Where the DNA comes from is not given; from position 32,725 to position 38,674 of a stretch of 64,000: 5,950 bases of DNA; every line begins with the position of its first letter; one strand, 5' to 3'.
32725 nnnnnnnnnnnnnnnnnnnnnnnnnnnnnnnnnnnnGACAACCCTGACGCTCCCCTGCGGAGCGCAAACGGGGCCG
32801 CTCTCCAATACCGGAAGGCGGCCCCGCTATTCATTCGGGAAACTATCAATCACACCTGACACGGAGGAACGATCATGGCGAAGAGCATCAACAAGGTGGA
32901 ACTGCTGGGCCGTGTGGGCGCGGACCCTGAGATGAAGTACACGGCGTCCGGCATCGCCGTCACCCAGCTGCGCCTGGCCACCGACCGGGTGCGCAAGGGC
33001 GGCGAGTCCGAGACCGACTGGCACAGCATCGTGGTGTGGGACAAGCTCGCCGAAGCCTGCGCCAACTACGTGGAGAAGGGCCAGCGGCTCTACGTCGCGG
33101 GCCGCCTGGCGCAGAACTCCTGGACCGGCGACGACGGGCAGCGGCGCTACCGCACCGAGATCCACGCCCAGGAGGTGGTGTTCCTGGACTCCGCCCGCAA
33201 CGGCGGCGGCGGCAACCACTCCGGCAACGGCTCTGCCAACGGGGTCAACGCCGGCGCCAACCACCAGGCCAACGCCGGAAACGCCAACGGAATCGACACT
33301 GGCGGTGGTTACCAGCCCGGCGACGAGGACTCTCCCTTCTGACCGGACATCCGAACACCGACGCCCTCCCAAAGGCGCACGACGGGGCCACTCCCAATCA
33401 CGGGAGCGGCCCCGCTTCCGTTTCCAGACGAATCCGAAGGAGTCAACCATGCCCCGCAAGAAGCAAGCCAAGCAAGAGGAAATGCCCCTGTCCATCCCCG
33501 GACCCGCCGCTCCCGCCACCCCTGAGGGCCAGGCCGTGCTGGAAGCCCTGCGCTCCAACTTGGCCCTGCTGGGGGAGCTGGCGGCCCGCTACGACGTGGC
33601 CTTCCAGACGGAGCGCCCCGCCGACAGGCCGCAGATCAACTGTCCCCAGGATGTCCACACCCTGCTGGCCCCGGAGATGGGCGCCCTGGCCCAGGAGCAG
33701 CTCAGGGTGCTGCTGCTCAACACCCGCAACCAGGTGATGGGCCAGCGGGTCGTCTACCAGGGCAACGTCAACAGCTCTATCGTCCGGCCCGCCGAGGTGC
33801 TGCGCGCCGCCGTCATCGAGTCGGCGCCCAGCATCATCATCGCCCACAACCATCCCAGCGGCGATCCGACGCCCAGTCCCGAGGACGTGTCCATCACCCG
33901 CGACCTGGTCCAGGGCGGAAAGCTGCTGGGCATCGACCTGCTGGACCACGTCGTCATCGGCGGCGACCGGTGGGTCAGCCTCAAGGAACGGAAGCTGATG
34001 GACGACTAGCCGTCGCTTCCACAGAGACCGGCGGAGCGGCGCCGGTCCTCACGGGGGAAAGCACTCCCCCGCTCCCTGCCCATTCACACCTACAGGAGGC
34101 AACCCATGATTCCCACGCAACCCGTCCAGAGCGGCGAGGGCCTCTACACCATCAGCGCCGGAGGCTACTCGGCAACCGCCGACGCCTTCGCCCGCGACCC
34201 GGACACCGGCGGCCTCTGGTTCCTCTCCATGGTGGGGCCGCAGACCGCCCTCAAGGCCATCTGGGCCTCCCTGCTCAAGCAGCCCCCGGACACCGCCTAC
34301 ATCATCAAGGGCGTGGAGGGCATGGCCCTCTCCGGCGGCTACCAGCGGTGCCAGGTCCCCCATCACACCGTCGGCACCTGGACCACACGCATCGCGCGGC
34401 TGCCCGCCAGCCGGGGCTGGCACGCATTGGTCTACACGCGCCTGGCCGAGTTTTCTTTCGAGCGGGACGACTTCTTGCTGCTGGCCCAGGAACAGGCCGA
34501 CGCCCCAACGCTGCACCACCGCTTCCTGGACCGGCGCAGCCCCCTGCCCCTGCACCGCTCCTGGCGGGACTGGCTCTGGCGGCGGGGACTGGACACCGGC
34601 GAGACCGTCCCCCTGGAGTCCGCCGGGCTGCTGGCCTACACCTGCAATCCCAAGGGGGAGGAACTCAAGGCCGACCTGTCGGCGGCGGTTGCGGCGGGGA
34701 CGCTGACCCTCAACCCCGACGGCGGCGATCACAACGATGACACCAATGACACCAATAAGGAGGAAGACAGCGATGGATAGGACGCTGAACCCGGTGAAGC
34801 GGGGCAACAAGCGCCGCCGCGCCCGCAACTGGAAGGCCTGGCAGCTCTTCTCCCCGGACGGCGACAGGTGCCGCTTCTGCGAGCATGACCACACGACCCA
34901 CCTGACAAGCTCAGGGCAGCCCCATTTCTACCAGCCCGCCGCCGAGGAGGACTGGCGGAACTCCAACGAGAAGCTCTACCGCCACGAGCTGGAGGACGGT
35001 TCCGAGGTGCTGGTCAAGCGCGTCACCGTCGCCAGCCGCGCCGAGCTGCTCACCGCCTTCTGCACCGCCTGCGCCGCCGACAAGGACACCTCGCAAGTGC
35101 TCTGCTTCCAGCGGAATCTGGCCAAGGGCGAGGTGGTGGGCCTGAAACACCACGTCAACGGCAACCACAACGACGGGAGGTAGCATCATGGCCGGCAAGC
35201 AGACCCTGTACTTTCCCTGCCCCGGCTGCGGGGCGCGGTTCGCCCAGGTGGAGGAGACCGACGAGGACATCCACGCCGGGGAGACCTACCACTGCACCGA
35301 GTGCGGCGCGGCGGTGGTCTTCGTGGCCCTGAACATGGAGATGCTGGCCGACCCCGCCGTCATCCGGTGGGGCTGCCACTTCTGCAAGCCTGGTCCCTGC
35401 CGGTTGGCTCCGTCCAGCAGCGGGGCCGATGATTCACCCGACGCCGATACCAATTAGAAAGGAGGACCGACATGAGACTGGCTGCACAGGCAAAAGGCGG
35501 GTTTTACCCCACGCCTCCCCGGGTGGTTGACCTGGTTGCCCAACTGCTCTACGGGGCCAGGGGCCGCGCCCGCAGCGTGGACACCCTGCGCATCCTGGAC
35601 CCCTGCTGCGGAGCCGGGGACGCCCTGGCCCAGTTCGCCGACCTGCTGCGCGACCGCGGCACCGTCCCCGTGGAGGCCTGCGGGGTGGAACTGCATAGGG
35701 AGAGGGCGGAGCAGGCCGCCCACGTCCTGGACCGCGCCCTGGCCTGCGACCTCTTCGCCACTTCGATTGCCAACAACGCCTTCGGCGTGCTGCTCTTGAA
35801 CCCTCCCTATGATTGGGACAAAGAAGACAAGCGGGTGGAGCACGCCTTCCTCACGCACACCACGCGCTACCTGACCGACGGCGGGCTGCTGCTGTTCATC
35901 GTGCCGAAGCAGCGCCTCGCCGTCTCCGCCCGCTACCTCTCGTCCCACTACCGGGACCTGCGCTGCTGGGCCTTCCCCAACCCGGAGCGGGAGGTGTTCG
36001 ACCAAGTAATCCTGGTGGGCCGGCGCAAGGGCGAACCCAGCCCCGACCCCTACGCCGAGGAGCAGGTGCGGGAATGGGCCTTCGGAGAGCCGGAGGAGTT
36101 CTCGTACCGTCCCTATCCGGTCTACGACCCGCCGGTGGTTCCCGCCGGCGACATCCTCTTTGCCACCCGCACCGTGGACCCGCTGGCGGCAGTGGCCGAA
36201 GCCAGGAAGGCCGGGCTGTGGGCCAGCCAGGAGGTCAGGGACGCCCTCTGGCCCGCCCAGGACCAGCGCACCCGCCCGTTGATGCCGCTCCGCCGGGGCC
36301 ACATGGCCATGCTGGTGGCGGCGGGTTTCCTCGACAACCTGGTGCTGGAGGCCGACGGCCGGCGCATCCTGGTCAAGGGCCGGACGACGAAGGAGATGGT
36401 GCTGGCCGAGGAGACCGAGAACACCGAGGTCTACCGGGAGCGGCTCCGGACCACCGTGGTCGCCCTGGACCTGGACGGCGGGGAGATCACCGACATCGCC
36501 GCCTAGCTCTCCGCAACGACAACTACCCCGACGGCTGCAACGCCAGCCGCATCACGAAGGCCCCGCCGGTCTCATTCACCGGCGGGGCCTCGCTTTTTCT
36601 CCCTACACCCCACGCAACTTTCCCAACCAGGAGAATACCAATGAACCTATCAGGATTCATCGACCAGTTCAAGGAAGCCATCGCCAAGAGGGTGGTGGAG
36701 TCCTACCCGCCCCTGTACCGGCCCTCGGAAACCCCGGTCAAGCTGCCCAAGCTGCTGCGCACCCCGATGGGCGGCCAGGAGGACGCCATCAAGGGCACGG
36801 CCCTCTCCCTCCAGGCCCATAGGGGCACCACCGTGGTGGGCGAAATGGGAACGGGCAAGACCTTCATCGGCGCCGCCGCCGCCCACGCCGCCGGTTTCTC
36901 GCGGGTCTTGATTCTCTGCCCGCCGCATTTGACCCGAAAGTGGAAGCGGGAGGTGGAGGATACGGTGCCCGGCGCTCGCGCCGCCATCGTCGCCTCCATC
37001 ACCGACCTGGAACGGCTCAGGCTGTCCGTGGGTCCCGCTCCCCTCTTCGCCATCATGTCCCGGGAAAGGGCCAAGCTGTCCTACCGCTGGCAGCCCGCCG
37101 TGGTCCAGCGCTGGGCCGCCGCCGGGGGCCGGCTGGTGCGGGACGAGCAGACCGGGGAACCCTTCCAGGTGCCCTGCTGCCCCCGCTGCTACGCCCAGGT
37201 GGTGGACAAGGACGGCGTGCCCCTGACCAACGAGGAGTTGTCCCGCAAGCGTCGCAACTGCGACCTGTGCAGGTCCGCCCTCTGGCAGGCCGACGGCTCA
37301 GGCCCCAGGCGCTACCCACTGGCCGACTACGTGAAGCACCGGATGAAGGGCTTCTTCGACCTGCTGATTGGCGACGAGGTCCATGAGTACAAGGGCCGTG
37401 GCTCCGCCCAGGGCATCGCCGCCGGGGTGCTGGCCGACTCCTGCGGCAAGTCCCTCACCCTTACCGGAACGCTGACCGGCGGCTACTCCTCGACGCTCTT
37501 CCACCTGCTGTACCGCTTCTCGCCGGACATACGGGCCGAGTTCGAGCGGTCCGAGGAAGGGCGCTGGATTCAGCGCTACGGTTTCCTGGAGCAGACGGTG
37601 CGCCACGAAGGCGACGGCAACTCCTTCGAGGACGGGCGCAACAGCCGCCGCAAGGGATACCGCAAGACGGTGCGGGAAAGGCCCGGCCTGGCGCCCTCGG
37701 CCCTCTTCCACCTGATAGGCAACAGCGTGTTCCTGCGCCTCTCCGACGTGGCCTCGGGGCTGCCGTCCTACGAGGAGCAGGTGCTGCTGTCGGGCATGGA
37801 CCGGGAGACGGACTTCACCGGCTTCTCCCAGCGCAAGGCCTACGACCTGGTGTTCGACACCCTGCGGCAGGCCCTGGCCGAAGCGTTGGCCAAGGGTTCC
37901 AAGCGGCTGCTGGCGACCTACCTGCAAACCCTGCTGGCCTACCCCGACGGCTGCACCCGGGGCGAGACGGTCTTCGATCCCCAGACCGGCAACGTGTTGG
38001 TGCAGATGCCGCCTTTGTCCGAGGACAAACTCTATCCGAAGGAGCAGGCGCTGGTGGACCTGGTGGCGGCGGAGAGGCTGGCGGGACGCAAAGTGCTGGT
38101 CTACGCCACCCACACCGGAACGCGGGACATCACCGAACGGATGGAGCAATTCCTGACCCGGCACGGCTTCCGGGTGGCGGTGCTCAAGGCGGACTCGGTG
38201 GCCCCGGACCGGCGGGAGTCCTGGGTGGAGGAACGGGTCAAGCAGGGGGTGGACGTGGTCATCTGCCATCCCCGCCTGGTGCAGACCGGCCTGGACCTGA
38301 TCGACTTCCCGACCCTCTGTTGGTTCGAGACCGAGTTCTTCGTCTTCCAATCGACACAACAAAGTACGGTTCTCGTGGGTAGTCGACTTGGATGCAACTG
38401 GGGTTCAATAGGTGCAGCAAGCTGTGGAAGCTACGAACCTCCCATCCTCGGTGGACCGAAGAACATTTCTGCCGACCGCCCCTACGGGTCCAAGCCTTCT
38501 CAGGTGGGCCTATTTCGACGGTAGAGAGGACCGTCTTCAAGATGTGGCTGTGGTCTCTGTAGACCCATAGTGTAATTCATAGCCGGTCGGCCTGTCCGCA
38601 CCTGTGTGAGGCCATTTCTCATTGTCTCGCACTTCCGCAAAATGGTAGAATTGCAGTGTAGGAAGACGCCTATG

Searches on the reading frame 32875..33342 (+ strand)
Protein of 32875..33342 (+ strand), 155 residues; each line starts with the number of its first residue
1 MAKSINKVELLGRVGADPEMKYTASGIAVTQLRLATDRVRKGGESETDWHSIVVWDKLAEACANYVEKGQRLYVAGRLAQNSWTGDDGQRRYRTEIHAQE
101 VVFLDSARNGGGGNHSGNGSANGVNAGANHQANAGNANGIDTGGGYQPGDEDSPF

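Call 11: search_protein_families(library=pfam, proteins=[window:32875-33342:+], max_evalue=0.01)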
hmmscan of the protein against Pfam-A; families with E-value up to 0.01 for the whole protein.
window:32875-33342:+ (155 aa): 1 family
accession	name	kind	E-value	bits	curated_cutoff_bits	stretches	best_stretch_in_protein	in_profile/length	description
PF00436.31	SSB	-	6.8e-34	116.5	26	1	5-104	1-104/104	Single-strand binding protein family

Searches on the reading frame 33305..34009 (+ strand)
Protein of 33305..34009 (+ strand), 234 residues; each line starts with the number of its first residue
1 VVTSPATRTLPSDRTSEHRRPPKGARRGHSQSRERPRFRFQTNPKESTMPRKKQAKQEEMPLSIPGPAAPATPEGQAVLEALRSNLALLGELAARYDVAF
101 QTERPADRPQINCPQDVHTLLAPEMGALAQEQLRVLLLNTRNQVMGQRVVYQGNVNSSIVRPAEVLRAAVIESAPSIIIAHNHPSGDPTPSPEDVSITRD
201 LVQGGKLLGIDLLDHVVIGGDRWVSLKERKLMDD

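Call 11: search_protein_families(library=pfam, proteins=[window:33305-34009:+], max_evalue=0.01)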
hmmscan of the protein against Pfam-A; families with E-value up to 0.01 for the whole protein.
window:33305-34009:+ (234 aa): 1 family
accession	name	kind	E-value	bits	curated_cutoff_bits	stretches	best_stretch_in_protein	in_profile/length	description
PF04002.20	RadC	-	1e-39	135.6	22.1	1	111-230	1-120/121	RadC-like JAB domain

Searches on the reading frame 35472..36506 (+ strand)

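Call 11: search_protein_families(library=pfam, proteins=[window:35472-36506:+], max_evalue=0.01)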
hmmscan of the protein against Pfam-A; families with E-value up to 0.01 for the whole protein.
window:35472-36506:+ (344 aa): 4 families
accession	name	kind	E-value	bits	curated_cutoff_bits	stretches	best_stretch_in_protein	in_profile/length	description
PF19587.5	DUF6094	-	2.2e-24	86.3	22.8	1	2-188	128-308/344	Uncharacterised methyltransferase family (DUF6094)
PF05175.20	MTS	-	3e-06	27.4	23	1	38-151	32-146/170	Methyltransferase small domain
PF02384.22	N6_Mtase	-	1.7e-05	24.8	20.4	1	5-77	22-88/311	N-6 DNA Methylase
PF13489.12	Methyltransf_23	-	0.00063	19.9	27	1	36-162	21-136/164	Methyltransferase domain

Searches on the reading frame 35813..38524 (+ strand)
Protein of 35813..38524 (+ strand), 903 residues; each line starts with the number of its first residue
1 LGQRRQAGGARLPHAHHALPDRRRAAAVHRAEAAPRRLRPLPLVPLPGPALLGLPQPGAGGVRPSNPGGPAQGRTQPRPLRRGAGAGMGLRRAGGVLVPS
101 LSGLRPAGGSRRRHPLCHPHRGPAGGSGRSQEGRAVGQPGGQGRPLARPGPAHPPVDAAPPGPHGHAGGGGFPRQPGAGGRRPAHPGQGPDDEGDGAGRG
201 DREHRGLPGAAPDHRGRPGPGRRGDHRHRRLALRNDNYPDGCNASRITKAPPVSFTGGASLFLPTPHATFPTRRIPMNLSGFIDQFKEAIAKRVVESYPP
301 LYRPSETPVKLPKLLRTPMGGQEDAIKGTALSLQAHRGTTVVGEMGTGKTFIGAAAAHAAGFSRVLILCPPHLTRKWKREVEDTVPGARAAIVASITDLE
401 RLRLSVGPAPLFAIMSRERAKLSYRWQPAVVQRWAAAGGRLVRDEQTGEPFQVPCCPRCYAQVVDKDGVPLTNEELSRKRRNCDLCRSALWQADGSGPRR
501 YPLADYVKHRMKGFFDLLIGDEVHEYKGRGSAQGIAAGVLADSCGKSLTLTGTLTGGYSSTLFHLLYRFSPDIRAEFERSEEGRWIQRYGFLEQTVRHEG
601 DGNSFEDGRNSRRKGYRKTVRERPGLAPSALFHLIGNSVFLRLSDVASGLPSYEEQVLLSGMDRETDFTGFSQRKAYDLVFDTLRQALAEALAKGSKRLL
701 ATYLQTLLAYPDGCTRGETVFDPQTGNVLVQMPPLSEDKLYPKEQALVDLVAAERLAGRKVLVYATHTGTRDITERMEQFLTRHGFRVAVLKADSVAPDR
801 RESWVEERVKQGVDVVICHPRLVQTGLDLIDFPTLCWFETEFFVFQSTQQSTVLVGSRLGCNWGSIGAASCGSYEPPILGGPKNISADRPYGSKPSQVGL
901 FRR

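Call 11: search_protein_families(library=pfam, proteins=[window:35813-38524:+], max_evalue=0.01)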
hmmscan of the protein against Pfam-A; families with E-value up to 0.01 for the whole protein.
window:35813-38524:+ (903 aa): 1 family
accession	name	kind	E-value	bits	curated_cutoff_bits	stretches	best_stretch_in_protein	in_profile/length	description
PF04851.21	ResIII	-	1.9e-06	28.3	22.5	1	322-396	8-88/164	Type III restriction enzyme, res subunit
